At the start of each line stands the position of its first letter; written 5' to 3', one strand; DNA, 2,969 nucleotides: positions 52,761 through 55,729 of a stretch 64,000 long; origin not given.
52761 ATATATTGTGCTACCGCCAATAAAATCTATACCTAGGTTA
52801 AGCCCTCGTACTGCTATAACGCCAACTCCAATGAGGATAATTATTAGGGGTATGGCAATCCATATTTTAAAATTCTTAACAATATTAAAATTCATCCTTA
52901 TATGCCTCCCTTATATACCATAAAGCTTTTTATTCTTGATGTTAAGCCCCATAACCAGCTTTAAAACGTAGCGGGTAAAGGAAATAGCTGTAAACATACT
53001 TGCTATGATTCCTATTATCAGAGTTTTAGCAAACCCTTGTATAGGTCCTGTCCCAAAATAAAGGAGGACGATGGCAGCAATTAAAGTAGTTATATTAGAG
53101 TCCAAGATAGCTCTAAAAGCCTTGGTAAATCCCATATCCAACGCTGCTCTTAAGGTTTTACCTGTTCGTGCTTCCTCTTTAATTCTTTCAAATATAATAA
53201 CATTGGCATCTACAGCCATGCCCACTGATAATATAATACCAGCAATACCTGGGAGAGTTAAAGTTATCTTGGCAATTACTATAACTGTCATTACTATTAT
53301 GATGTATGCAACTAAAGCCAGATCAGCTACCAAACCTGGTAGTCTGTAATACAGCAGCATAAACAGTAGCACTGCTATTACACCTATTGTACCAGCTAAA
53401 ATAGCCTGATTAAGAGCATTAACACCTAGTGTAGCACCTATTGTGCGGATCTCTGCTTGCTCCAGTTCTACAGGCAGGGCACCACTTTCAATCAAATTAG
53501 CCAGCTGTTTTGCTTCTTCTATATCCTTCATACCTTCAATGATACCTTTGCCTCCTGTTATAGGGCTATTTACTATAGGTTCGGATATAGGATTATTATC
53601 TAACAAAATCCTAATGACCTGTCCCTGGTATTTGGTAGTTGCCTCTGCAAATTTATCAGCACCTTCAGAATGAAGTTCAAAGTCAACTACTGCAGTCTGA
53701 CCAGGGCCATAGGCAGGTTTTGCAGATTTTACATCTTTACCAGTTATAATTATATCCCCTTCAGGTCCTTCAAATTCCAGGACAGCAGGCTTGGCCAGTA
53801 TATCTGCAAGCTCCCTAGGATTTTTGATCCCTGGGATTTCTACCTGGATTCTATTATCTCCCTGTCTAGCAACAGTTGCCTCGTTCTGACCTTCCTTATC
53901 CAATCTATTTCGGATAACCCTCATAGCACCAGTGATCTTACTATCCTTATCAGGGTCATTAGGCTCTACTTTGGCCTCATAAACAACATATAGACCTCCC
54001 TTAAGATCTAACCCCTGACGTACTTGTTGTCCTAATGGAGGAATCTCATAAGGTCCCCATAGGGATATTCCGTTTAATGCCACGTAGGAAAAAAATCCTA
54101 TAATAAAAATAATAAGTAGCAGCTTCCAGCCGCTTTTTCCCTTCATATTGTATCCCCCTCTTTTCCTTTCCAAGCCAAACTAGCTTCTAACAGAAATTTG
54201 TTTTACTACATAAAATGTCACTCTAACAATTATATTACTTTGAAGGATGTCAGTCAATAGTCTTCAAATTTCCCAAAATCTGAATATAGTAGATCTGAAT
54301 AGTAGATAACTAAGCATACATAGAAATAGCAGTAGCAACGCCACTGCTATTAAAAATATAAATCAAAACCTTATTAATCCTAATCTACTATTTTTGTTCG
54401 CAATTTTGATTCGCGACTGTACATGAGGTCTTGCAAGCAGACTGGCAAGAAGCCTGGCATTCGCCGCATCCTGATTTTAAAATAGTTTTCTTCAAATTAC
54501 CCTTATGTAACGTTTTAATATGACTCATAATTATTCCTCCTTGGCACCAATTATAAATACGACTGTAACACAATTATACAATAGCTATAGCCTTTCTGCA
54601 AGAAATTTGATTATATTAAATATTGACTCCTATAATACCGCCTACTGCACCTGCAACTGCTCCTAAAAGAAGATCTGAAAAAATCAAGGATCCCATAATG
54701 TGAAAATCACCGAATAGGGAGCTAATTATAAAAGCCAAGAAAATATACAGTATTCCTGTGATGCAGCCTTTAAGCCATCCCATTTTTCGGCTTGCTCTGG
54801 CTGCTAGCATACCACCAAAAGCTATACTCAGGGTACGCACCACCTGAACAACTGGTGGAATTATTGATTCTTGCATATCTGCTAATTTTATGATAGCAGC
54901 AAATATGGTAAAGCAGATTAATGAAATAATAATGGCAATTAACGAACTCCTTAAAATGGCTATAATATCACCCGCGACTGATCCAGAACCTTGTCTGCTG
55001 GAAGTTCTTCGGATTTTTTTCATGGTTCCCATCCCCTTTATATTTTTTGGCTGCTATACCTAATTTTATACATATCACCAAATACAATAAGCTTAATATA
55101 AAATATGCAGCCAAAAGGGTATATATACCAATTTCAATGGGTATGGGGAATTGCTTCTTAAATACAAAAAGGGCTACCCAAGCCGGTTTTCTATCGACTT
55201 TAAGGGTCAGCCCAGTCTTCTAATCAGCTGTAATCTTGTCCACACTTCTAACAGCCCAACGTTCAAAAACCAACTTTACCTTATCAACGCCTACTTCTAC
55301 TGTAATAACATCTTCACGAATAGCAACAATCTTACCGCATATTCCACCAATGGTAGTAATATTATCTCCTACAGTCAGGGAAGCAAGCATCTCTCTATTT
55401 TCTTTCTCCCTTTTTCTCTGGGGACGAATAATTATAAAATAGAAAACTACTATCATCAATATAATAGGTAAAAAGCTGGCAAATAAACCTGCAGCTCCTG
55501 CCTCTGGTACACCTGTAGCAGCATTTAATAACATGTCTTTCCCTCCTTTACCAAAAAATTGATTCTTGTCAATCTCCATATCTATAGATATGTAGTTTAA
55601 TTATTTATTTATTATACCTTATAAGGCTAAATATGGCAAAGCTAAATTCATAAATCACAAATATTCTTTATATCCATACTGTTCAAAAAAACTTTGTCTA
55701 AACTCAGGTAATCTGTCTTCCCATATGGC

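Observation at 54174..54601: SCIFF ranthipeptide precursor as a stand-alone transcription unit with no adjacent radical-SAM maturase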

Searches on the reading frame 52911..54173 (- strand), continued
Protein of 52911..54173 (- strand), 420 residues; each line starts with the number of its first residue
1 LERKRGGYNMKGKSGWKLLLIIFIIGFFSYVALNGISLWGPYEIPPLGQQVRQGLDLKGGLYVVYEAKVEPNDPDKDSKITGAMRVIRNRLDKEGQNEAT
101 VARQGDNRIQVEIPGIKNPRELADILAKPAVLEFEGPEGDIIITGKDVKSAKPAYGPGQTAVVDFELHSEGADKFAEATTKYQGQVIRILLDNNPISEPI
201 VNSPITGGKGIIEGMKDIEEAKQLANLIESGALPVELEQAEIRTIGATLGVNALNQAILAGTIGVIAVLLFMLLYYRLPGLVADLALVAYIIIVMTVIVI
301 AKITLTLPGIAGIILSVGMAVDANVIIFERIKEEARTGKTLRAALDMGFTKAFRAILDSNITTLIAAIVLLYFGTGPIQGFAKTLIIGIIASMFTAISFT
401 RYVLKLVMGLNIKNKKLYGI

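Call 56: find_encoding_contigs(protein=P0245, flank=4000, max_places=6)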
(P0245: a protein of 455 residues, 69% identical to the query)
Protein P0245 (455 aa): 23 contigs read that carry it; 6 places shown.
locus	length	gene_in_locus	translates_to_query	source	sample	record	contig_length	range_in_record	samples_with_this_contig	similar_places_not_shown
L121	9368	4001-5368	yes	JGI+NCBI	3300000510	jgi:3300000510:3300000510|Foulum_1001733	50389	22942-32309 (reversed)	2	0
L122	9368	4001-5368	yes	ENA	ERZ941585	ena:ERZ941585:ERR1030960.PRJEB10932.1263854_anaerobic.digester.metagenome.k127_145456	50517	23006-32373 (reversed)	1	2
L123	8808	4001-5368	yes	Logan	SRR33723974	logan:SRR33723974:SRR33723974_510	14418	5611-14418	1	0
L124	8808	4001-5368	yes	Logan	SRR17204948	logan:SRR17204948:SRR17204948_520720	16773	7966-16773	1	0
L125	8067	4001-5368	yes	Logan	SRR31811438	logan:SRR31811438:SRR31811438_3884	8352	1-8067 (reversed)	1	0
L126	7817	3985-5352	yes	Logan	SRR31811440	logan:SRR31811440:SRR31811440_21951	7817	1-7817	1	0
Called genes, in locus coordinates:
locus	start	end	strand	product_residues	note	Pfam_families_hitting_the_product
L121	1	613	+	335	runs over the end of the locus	PF06068:TIP49 (faint), PF01078:Mg_chelatase (faint), PF05496:RuvB_N, PF00004:AAA, PF07728:AAA_5 (faint), PF17864:AAA_lid_4, PF05491:WHD_RuvB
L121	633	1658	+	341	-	PF02547:Queuosine_synth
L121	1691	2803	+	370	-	PF01702:TGT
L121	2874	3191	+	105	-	PF02699:YajC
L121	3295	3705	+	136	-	PF12670:DUF3792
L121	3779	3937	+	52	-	PF13165:SCIFF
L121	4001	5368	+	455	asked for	PF13353:Fer4_12, PF04055:Radical_SAM, PF13186:SPASM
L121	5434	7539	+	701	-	PF07549:Sec_GG (faint), PF21760:SecD_1st, PF03176:MMPL, PF22599:SecDF_P1_head, PF02355:SecD_SecF_C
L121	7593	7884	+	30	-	-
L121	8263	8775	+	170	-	PF00156:Pribosyltran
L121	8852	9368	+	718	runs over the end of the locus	PF01966:HD, PF13328:HD_4, PF04607:RelA_SpoT, PF02824:TGS, PF19296:RelA_AH, PF28438:RelA_RIS, PF01842:ACT (weak), PF13291:ACT_4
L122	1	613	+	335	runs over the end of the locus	PF06068:TIP49 (faint), PF01078:Mg_chelatase (faint), PF05496:RuvB_N, PF00004:AAA, PF07728:AAA_5 (faint), PF17864:AAA_lid_4, PF05491:WHD_RuvB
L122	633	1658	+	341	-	PF02547:Queuosine_synth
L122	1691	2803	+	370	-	PF01702:TGT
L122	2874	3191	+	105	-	PF02699:YajC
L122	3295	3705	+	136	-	PF12670:DUF3792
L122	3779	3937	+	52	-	PF13165:SCIFF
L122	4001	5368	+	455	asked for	PF13353:Fer4_12, PF04055:Radical_SAM, PF13186:SPASM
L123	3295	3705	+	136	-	PF12670:DUF3792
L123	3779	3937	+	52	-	PF13165:SCIFF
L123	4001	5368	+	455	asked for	PF13353:Fer4_12, PF04055:Radical_SAM, PF13186:SPASM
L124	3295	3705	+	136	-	PF12670:DUF3792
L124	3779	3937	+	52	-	PF13165:SCIFF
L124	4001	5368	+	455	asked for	PF13353:Fer4_12, PF04055:Radical_SAM, PF13186:SPASM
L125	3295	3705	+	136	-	PF12670:DUF3792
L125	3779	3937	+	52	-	PF13165:SCIFF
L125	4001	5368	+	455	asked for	PF13353:Fer4_12, PF04055:Radical_SAM, PF13186:SPASM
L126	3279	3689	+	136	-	PF12670:DUF3792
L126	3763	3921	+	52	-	PF13165:SCIFF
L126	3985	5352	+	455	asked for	PF13353:Fer4_12, PF04055:Radical_SAM, PF13186:SPASM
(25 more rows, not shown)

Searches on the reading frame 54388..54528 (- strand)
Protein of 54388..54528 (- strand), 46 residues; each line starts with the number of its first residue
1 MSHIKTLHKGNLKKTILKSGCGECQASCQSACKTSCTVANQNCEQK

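Call 4: search_protein_families(library=ncbifam, proteins=[window:54388-54528:-], max_evalue=0.01)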
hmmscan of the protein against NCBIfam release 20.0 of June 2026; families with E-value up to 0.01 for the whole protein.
window:54388-54528:- (46 aa): 2 families
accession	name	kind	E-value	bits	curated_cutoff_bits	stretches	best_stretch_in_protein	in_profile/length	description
TIGR03973.1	six_Cys_in_45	equivalog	1e-22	79.8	50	1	3-44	2-43/43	six-cysteine ranthipeptide SCIFF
NF009454.0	PRK12814.1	equivalog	0.0048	15.3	916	1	4-39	81-115/657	putative NADPH-dependent glutamate synthase small subunit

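Call 6: find_encoding_contigs(protein=window:54388-54528:-, flank=8000, max_places=10)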
Protein window:54388-54528:- (46 aa): 2 contigs read that carry it; 2 places shown.
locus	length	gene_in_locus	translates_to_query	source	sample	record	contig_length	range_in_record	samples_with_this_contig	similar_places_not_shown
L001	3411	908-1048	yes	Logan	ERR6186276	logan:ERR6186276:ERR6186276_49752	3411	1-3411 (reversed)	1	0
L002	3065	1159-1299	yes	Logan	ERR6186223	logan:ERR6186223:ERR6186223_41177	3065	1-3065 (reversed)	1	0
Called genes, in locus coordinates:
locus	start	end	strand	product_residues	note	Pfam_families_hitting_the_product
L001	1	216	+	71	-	?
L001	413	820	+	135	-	PF12670:DUF3792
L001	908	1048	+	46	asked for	PF13165:SCIFF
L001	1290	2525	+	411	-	PF21760:SecD_1st, PF22599:SecDF_P1_head, PF03176:MMPL (weak), PF02355:SecD_SecF_C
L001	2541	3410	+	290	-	?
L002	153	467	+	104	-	PF02699:YajC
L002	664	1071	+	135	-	PF12670:DUF3792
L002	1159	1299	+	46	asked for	PF13165:SCIFF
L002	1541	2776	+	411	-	PF21760:SecD_1st, PF22599:SecDF_P1_head, PF03176:MMPL (weak), PF02355:SecD_SecF_C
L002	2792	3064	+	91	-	?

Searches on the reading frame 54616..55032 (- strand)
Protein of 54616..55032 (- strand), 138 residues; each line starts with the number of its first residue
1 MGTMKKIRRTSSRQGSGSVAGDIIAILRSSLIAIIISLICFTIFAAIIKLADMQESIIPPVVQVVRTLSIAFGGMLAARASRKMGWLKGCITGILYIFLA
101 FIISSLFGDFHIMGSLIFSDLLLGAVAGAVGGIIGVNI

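Call 4: search_protein_families(library=ncbifam, proteins=[window:54616-55032:-], max_evalue=0.01)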
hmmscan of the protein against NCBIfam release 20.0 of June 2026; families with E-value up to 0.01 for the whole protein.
window:54616-55032:- (138 aa): 1 family
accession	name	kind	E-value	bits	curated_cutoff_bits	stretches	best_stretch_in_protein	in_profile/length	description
TIGR04086.1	TIGR04086_membr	hypoth_equivalog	8.3e-25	87.2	30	1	25-138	2-115/115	TIGR04086 family membrane protein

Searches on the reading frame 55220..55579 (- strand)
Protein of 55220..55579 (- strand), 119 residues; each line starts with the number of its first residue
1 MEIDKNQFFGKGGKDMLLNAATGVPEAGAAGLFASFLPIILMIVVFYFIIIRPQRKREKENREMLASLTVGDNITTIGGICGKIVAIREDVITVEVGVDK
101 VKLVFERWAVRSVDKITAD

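Call 4: search_protein_families(library=ncbifam, proteins=[window:55220-55579:-], max_evalue=0.01)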
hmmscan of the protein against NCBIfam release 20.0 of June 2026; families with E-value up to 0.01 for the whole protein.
window:55220-55579:- (119 aa): 2 families
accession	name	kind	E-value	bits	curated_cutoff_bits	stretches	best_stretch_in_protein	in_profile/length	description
TIGR00739.1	yajC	equivalog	1.2e-25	89.4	44.2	1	33-113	3-82/84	preprotein translocase subunit YajC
NF005100.0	PRK06531.1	equivalog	3.1e-09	36.7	129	1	39-113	5-82/121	preprotein translocase subunit YajC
